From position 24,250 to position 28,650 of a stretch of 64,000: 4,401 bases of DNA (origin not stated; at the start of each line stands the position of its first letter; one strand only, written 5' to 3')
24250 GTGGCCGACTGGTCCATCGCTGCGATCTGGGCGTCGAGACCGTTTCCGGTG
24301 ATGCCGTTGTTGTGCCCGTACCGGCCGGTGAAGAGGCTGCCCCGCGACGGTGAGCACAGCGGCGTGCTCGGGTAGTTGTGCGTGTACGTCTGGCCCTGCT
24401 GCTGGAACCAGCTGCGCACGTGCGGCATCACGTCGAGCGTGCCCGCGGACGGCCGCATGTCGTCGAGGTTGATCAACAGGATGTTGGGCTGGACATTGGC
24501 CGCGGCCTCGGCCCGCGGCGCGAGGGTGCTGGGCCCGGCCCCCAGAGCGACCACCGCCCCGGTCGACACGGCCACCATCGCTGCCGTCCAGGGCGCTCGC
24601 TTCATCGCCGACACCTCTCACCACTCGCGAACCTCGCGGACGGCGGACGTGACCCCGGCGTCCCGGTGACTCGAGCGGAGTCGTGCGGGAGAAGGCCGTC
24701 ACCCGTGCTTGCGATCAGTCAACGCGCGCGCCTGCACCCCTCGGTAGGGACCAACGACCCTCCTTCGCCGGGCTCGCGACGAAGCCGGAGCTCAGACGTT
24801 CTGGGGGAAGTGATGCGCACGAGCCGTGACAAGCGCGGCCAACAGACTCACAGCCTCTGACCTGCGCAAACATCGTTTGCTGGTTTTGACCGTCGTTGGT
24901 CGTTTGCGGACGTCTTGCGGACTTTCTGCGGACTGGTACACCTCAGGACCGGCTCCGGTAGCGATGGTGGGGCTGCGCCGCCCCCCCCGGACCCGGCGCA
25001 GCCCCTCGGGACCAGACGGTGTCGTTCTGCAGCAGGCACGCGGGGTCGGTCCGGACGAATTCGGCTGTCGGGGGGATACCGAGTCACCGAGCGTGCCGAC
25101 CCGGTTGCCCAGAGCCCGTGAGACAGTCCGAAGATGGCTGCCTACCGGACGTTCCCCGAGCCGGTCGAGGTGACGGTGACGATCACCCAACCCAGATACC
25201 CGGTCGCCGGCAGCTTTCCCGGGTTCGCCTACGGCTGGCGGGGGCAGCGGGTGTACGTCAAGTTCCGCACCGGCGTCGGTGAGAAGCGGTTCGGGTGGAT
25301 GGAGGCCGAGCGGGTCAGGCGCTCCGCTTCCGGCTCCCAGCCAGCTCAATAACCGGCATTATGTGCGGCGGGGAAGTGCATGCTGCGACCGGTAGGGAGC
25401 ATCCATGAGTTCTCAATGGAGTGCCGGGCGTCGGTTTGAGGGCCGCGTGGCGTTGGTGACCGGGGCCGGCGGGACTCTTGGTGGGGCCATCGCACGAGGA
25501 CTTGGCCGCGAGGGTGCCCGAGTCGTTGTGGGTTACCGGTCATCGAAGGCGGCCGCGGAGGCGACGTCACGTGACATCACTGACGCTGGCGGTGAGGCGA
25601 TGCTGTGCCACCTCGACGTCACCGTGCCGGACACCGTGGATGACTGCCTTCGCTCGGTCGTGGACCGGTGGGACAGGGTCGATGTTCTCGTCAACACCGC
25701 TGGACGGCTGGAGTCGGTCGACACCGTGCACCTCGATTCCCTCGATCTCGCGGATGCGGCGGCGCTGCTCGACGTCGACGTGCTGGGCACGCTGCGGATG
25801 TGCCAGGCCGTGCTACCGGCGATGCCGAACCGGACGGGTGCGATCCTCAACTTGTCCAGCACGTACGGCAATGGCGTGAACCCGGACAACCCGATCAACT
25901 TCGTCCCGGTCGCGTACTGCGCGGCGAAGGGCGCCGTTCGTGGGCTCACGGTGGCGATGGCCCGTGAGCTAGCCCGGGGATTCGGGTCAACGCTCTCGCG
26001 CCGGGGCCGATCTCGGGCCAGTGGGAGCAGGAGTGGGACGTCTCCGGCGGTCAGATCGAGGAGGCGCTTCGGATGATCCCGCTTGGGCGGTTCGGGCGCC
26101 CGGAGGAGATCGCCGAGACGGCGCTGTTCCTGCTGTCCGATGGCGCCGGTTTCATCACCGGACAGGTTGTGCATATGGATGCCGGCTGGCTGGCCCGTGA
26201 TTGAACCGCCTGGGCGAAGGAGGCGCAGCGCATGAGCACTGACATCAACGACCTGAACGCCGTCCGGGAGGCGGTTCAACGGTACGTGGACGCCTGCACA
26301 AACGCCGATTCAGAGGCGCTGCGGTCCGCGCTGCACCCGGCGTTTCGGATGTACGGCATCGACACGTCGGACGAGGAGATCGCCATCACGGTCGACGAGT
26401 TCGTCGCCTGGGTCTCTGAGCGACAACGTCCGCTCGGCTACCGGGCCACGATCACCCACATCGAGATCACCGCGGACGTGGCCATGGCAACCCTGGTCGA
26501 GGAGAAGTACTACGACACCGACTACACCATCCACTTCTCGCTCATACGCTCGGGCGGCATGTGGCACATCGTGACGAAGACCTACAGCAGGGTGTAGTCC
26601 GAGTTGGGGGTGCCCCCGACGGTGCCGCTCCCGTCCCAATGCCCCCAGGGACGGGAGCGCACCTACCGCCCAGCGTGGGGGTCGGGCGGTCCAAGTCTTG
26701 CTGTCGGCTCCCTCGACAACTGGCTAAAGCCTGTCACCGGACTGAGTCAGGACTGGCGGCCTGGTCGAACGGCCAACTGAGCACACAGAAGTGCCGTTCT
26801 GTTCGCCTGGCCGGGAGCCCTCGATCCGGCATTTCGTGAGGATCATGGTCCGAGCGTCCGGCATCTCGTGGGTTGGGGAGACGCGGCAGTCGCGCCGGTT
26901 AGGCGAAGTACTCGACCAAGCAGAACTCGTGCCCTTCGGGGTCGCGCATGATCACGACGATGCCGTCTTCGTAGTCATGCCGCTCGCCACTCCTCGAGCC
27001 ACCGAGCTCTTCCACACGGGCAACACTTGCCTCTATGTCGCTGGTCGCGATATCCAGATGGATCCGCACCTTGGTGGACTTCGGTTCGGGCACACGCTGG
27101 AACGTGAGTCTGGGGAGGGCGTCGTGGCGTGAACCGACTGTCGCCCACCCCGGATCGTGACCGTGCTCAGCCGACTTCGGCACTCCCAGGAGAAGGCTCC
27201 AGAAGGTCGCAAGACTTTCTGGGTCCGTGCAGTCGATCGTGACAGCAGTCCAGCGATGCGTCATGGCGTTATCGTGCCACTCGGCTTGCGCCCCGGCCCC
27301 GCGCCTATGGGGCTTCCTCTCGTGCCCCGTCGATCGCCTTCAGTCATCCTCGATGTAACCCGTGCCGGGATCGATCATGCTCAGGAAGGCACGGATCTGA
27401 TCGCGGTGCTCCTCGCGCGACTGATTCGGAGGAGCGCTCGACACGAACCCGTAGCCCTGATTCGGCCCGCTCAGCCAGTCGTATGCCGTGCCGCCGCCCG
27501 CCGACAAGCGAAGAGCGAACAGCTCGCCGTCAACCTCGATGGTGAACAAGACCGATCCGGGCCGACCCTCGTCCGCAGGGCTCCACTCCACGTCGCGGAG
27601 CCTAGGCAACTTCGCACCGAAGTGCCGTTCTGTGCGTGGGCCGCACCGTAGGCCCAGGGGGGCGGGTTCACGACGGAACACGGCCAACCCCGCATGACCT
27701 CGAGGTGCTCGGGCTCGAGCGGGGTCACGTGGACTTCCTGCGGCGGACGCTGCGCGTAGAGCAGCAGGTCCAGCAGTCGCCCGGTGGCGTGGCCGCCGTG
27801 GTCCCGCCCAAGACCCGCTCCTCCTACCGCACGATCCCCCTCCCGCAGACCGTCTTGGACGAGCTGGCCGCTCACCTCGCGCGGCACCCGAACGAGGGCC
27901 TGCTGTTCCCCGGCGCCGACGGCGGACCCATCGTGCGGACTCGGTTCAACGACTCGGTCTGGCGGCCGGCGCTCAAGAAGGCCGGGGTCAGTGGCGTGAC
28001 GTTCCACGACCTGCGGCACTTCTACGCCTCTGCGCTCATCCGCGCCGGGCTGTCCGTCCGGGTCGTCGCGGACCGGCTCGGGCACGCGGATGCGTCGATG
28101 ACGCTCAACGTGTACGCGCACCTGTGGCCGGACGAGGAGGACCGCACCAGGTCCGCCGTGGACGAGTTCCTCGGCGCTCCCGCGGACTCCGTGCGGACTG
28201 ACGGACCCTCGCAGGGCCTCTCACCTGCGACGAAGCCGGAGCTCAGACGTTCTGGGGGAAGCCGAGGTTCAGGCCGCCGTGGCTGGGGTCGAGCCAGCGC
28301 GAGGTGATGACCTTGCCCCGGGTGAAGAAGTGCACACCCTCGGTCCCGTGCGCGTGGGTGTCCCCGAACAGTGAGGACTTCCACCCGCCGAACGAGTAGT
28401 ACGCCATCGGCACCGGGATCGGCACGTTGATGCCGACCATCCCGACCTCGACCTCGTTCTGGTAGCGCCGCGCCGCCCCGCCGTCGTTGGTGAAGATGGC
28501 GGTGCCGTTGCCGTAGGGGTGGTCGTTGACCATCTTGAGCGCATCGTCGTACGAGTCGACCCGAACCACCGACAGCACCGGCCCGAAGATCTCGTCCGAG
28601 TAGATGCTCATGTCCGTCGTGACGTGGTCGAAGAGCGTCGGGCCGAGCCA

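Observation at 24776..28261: Integrated-element remnant in the 3' end of mmsA, bounded by a perfect 35-bp direct repeat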

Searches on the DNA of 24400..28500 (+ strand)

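Call 31: search_rna_families(source=window, start=24400, end=28500, threshold=evalue, max_evalue=1)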
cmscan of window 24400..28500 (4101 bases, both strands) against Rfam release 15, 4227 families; matches with E-value up to 1: 0.
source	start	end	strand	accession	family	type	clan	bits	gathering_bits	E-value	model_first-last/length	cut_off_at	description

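Call 53: search_rna_families(source=L193, threshold=evalue, max_evalue=1)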
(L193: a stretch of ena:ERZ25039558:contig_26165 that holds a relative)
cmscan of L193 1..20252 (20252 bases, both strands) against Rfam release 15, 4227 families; matches with E-value up to 1: 0.
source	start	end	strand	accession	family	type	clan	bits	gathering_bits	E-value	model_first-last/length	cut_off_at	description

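Call 76: search_dna_similar(query=window:24700-28300:+, collection=plasmids, mode=distant, max_rows=12)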
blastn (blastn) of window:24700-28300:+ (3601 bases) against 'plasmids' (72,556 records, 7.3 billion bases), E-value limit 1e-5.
Records with a match: 35; places in all: 35; records where one place covers at least 80% of the query: 0.
Best place of each record, by identity: 90-95% 1; 80-90% 11; 60-80% 23.
By first word of the organism name: Streptomyces 20; Rhodococcus 10; Mesorhizobium 1; Agrobacterium 1; Burkholderia 1; Nonomuraea 1; Tsukamurella 1.
By predicted mobility (MOB-suite, as given by PLSDB): non-mobilizable 21; mobilizable 13; conjugative 1.
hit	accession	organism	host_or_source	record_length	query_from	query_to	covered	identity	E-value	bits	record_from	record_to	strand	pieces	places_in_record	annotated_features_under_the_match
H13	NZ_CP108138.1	Streptomyces sp. NBC_00184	-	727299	2208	2430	6%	69.2%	2e-15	93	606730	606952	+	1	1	VOC family protein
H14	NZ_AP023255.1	Mesorhizobium sp. 131-3-5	Lotus japonicus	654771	1393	1495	3%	74.3%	4e-6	64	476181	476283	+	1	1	SDR family oxidoreductase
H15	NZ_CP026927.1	Agrobacterium tumefaciens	Medicago sativa,from a crown gall tumor ...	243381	1376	1466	3%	78.3%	3e-8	70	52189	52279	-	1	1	SDR family oxidoreductase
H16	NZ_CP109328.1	Streptomyces sp. NBC_01591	-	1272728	1376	1468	3%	76.3%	3e-8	70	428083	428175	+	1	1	none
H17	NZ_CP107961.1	Streptomyces sp. NBC_00376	-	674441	1377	1468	3%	76.1%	9e-8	68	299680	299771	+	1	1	fabG: 3-oxoacyl-ACP reductase FabG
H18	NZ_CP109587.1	Streptomyces sp. NBC_01362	-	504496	1377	1468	3%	76.1%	9e-8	68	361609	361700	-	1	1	fabG: 3-oxoacyl-ACP reductase FabG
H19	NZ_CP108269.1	Streptomyces sp. NBC_00046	-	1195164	1377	1468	3%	76.1%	9e-8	68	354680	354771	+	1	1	record has no annotation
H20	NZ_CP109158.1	Streptomyces sp. NBC_01732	-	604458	1377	1468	3%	76.1%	9e-8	68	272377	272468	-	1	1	fabG: 3-oxoacyl-ACP reductase FabG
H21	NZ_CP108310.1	Streptomyces sp. NBC_00012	-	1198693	1377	1468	3%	76.1%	9e-8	68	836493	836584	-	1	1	record has no annotation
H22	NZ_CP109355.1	Streptomyces sp. NBC_01563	-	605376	1377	1468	3%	76.1%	9e-8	68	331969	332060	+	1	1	fabG: 3-oxoacyl-ACP reductase FabG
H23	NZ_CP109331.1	Streptomyces sp. NBC_01590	-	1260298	1377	1468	3%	76.1%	9e-8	68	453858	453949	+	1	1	record has no annotation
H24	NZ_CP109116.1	Streptomyces sp. NBC_01768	-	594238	1377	1468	3%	75.0%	4e-6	64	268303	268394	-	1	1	fabG: 3-oxoacyl-ACP reductase FabG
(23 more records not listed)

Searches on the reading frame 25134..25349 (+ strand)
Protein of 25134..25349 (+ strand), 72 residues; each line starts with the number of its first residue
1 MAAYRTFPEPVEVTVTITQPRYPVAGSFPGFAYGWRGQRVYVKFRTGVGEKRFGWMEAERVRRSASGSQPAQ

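Call 8: search_protein_families(library=pfam, proteins=[window:25134-25349:+], max_evalue=0.01)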
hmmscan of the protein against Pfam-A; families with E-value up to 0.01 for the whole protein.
window:25134-25349:+ (72 aa): 0 families

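Call 32: search_protein_families(library=phrogs, proteins=[window:25134-25349:+], max_evalue=0.01)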
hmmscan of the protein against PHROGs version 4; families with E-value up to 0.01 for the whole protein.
window:25134-25349:+ (72 aa): 0 families

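Call 77: find_homologous_proteins(query=window:25134-25349:+, max_evalue=0.001)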
Query window:25134-25349:+ (72 aa): 14 proteins with E <= 0.001 among 16 candidates.
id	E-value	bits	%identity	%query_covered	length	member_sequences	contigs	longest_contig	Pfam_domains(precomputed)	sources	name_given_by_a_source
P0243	4.4e-41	156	100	100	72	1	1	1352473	-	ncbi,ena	-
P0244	1.3e-32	129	85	100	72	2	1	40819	-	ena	-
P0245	7.7e-32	126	83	100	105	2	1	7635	-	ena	-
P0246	1.3e-29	119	82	90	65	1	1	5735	-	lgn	-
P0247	1.3e-29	119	81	89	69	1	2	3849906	-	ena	-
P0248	2.8e-29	118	81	89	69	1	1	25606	-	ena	-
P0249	3.7e-29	118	82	90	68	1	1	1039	-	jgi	jgi:hypothetical protein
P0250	5.0e-28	114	75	97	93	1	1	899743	-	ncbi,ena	-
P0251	9.6e-27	110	71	97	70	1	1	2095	-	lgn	-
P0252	3.7e-26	108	73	97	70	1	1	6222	-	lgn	-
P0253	3.2e-24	102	72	89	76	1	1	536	-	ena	-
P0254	3.0e-23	99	81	81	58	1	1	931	-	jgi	jgi:hypothetical protein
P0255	7.6e-17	79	72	69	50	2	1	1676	-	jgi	jgi:hypothetical protein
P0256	4.1e-10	58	93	40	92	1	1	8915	-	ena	-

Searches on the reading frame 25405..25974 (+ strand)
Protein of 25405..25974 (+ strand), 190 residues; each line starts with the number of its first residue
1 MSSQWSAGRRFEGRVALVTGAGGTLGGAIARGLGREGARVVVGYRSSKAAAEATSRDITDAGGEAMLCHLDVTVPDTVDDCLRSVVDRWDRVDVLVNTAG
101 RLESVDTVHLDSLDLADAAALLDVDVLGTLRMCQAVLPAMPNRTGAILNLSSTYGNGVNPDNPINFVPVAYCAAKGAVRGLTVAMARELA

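Call 8: search_protein_families(library=pfam, proteins=[window:25405-25974:+], max_evalue=0.01)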
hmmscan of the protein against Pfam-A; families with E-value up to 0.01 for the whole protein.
window:25405-25974:+ (190 aa): 5 families
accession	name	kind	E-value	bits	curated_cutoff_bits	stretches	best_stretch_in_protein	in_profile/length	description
PF00106.31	adh_short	-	4.7e-35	121.3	26.6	1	14-190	1-168/195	short chain dehydrogenase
PF13561.12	adh_short_C2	-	1.6e-28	100.3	27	1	24-190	7-162/236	Enoyl-(Acyl carrier protein) reductase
PF01370.27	Epimerase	-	6.5e-10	39.3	20.9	1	16-187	1-158/240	NAD dependent epimerase/dehydratase family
PF08659.16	KR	-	1.3e-09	38.7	22.6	1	16-153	3-137/180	KR domain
PF16363.11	GDP_Man_Dehyd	-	0.0087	16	27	1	17-147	1-124/332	GDP-mannose 4,6 dehydratase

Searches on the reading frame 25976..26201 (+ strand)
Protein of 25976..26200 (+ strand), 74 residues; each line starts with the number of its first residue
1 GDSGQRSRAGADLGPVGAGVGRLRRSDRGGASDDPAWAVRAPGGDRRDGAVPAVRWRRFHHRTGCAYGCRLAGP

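Call 8: search_protein_families(library=pfam, proteins=[window:25976-26200:+], max_evalue=0.01)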
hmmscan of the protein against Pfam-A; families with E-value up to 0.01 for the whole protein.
window:25976-26200:+ (74 aa): 0 families

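Call 93: search_protein_families(library=ncbifam, proteins=[window:25977-26201:+], max_evalue=0.001)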
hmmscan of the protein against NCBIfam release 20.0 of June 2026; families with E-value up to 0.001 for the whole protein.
window:25977-26201:+ (75 aa): 142 families (the best 25 are shown)
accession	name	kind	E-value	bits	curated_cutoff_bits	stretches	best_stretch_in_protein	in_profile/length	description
NF005753.0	PRK07577.1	equivalog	1.6e-17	63.9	310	1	1-70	161-231/237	SDR family oxidoreductase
NF047420.2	EF_P_mod_YmfI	equivalog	3.4e-17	63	238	1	1-71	167-235/236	elongation factor P 5-aminopentanone reductase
NF005067.0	PRK06484.1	equivalog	9.6e-17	60.7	713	1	1-73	440-513/524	short chain dehydrogenase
NF005559.1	PRK07231.1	subfamily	1.2e-16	61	215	1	2-72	176-248/249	glucose 1-dehydrogenase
TIGR01830.1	3oxo_ACP_reduc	equivalog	6.1e-16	58.8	297.75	1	1-70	170-237/239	3-oxoacyl-[acyl-carrier-protein] reductase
NF005811.0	PRK07677.1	equivalog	7.1e-16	58.5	318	1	1-71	176-248/254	2,4-dienoyl-CoA reductase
NF004818.0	PRK06172.1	equivalog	8.2e-16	58.1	336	1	1-73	179-252/253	SDR family oxidoreductase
NF009466.0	PRK12826.1-2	subfamily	9.5e-16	58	222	1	1-70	176-243/248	3-oxoacyl-ACP reductase FabG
NF005752.0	PRK07576.1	subfamily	1e-15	57.8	321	1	1-72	179-251/271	SDR family oxidoreductase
NF005853.0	PRK07774.1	equivalog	2.2e-14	53.4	303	1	2-74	178-249/250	SDR family oxidoreductase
NF004778.0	PRK06124.1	equivalog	2.3e-14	53.4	303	1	1-73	182-254/256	SDR family oxidoreductase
NF004791.0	PRK06138.1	equivalog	3.1e-14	52.9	312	1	1-73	175-251/252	SDR family oxidoreductase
NF004197.0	PRK05653.1-1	equivalog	4.6e-14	52.7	332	1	1-71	178-246/249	3-oxoacyl-ACP reductase FabG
NF004198.0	PRK05653.1-3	equivalog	5e-14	52.4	296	1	1-70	178-245/248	3-oxoacyl-ACP reductase FabG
NF004199.0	PRK05653.1-4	equivalog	9e-14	51.6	301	1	1-71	177-245/247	3-oxoacyl-ACP reductase FabG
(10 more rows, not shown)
